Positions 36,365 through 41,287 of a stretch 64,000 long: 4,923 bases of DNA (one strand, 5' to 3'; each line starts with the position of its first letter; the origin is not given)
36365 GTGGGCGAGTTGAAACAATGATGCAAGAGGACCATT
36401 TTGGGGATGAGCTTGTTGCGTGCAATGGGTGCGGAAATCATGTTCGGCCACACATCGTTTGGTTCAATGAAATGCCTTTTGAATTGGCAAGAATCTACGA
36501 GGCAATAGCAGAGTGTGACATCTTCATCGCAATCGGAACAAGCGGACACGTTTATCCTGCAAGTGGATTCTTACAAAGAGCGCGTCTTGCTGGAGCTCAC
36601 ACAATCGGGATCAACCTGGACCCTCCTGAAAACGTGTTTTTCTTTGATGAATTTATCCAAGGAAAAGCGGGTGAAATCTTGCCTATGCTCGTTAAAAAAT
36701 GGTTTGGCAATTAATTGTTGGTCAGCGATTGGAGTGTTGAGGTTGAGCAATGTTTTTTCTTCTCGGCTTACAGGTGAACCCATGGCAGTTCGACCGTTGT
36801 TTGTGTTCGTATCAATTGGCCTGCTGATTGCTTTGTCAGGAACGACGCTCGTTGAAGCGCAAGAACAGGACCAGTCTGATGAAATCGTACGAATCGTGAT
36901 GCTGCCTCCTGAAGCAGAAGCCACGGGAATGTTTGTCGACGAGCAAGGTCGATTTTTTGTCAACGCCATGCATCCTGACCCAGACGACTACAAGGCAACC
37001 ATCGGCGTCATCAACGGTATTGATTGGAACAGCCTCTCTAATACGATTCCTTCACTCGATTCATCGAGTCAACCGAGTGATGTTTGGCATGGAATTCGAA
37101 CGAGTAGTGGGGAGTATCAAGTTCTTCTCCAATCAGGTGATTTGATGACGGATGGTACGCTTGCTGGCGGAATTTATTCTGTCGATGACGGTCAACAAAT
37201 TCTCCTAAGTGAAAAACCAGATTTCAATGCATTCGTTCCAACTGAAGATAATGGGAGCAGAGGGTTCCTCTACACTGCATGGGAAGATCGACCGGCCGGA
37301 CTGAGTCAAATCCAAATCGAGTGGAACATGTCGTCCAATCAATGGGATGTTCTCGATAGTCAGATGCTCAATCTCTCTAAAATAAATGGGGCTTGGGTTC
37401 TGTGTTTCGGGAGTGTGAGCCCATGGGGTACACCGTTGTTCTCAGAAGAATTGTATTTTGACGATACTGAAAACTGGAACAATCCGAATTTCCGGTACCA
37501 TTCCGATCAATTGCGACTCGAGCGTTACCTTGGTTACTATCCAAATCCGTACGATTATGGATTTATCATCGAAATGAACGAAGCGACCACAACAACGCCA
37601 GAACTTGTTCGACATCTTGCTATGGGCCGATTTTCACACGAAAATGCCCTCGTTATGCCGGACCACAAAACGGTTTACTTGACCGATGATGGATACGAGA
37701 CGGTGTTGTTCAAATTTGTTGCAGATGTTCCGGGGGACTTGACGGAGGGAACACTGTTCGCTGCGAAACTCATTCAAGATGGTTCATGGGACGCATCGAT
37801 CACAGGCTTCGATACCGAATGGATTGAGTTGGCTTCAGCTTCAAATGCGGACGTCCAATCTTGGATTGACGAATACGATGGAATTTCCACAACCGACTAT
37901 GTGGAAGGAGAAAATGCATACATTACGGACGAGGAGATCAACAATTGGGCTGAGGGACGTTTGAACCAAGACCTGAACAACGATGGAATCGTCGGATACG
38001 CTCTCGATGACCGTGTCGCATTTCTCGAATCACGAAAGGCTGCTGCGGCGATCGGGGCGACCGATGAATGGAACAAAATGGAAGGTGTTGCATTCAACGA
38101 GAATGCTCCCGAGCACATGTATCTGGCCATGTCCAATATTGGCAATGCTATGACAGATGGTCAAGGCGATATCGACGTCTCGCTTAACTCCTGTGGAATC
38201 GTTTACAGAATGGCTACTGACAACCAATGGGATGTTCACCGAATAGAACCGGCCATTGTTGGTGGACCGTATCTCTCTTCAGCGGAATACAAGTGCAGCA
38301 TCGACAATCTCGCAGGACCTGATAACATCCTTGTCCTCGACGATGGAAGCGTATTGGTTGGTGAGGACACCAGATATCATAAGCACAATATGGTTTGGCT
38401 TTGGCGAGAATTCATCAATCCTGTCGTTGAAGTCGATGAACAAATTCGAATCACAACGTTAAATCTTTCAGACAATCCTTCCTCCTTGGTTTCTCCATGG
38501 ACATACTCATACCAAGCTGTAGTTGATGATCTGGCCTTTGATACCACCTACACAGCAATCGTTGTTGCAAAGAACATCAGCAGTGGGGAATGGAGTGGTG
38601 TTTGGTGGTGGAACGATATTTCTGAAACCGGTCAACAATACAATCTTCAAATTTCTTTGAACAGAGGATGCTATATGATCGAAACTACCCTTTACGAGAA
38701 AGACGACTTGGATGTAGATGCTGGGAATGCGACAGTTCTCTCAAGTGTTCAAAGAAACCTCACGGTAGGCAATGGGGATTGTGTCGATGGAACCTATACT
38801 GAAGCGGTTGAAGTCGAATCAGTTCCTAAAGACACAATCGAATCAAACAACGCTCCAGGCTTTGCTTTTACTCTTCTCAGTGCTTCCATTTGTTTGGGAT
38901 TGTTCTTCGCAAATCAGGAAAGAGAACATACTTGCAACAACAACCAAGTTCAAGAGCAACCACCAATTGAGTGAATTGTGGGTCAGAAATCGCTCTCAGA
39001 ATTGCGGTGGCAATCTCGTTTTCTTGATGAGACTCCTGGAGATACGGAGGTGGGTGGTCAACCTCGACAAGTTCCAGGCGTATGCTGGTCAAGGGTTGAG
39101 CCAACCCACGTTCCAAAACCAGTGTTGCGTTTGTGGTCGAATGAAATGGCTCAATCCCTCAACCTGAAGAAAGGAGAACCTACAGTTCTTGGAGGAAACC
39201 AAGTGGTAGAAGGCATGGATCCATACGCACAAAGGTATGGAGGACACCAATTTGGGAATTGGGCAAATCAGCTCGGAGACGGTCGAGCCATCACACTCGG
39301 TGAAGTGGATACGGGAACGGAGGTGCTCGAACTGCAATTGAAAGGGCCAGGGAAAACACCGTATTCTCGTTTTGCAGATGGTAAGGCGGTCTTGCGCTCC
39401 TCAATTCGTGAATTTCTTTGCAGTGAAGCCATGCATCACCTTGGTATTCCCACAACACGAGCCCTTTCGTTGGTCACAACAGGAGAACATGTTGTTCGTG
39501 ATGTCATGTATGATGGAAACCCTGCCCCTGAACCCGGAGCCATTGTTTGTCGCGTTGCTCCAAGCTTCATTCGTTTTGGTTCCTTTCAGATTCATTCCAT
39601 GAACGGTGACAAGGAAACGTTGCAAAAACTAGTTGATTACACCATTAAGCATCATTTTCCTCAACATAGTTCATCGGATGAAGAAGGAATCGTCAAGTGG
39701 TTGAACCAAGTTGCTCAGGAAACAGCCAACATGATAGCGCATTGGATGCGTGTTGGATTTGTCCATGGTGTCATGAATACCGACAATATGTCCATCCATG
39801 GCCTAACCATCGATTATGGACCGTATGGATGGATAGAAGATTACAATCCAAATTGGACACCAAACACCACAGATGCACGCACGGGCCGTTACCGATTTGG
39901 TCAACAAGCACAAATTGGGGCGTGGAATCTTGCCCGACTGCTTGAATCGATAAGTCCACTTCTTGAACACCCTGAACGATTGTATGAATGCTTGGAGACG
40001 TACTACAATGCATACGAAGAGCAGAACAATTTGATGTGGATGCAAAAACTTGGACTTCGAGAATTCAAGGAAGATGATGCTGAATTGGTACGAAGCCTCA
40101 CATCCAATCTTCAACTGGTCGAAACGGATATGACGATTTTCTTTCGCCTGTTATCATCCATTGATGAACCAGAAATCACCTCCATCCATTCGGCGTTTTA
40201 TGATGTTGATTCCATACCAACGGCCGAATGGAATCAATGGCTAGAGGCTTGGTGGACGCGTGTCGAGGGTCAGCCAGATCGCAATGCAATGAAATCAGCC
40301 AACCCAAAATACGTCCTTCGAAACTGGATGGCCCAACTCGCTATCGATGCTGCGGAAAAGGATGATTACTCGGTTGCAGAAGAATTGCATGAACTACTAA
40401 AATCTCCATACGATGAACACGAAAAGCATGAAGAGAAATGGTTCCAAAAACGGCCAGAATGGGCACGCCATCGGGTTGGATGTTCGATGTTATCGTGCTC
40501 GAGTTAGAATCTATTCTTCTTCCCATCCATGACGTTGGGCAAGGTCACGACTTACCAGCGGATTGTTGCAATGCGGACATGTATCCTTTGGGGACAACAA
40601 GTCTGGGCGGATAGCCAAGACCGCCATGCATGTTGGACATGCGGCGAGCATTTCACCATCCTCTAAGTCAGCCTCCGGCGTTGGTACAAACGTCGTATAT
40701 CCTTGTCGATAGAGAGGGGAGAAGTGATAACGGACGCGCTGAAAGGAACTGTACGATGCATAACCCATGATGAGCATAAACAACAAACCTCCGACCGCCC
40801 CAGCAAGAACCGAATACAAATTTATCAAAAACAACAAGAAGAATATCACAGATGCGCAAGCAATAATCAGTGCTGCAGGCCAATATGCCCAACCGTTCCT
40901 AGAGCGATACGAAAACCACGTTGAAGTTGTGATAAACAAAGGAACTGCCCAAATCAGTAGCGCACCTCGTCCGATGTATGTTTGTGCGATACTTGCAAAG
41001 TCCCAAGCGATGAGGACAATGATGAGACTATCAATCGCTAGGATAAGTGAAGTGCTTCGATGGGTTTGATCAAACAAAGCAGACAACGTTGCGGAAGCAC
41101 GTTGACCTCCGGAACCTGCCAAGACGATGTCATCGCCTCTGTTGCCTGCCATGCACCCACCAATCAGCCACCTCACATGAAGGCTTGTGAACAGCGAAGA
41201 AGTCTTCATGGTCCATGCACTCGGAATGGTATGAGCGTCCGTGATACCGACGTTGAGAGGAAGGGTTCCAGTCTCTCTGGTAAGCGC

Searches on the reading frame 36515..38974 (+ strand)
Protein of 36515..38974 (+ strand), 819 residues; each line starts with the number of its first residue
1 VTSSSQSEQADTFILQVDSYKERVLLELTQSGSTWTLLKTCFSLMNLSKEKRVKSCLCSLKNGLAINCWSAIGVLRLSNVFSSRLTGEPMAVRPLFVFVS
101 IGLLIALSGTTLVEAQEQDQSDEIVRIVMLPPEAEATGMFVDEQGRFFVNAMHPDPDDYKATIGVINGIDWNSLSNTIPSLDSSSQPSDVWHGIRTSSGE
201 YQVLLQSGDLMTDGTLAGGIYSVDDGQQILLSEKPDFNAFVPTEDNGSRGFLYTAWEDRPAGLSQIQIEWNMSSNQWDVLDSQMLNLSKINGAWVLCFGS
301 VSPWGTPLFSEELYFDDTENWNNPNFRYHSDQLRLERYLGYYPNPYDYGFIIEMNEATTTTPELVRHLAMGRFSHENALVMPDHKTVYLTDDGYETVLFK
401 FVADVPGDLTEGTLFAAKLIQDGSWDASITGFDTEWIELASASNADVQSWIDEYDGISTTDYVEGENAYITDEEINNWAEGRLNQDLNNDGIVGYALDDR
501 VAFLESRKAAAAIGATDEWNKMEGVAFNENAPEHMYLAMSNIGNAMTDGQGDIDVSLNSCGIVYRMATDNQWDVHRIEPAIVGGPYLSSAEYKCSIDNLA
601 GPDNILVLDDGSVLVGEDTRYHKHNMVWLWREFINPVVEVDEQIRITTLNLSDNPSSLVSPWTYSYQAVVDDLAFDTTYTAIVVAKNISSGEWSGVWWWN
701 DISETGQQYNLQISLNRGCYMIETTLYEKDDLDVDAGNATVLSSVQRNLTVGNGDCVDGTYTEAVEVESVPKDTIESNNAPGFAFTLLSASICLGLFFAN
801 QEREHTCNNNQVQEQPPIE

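Call 3: search_protein_families(library=pfam, proteins=[window:36515-38974:+], max_evalue=0.01)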
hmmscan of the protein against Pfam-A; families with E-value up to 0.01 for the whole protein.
window:36515-38974:+ (819 aa): 1 family
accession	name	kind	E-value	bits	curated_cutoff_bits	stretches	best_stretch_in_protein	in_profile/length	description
PF05787.19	PhoX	-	6.7e-30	105.2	24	1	285-626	152-455/515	Alkaline phosphatase PhoX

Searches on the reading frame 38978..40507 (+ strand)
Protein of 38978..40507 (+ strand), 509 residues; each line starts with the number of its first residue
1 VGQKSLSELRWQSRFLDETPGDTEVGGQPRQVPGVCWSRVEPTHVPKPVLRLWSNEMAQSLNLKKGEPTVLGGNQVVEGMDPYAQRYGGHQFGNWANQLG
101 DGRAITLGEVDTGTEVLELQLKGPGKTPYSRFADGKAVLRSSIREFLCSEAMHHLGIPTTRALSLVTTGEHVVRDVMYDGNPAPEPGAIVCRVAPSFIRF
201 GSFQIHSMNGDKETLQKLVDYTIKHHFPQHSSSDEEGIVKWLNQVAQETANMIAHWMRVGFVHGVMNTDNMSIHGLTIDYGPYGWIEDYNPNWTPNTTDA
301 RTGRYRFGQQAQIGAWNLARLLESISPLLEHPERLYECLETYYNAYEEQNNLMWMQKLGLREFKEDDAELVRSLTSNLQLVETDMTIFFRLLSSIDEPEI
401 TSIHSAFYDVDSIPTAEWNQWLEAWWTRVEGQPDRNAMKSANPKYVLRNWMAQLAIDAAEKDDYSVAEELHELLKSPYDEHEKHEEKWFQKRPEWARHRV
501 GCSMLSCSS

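Call 57: search_protein_families(library=pfam, proteins=[window:38978-40507:+], max_evalue=0.1)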
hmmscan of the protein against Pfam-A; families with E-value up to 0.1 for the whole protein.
window:38978-40507:+ (509 aa): 1 family
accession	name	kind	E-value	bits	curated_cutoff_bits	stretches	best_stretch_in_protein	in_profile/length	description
PF02696.19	SelO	-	3.3e-120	402.4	22.8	1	37-473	19-464/466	Protein adenylyltransferase SelO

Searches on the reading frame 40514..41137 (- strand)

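Call 57: search_protein_families(library=pfam, proteins=[window:40514-41137:-], max_evalue=0.1)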
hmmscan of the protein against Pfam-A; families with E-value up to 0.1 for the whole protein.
window:40514-41137:- (208 aa): 5 families
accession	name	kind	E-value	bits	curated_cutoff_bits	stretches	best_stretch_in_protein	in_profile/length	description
PF25207.1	DUF7837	-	0.032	14.7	27.8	0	161-174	31-44/47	Domain of unknown function (DUF7837)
PF01595.25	CNNM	-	0.045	13.9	28.4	0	11-71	35-95/181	Cyclin M transmembrane N-terminal domain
PF01396.24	Zn_ribbon_Top1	-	0.063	13.5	32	0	185-197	2-14/39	Topoisomerase DNA binding C4 zinc finger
PF06221.18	zf-C2HC5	-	0.068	13.6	25.8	0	164-198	17-48/54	Putative zinc finger motif, C2HC5-type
PF05207.18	Zn_ribbon_CSL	-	0.08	13.1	29.2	0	154-173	30-49/55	CSL zinc finger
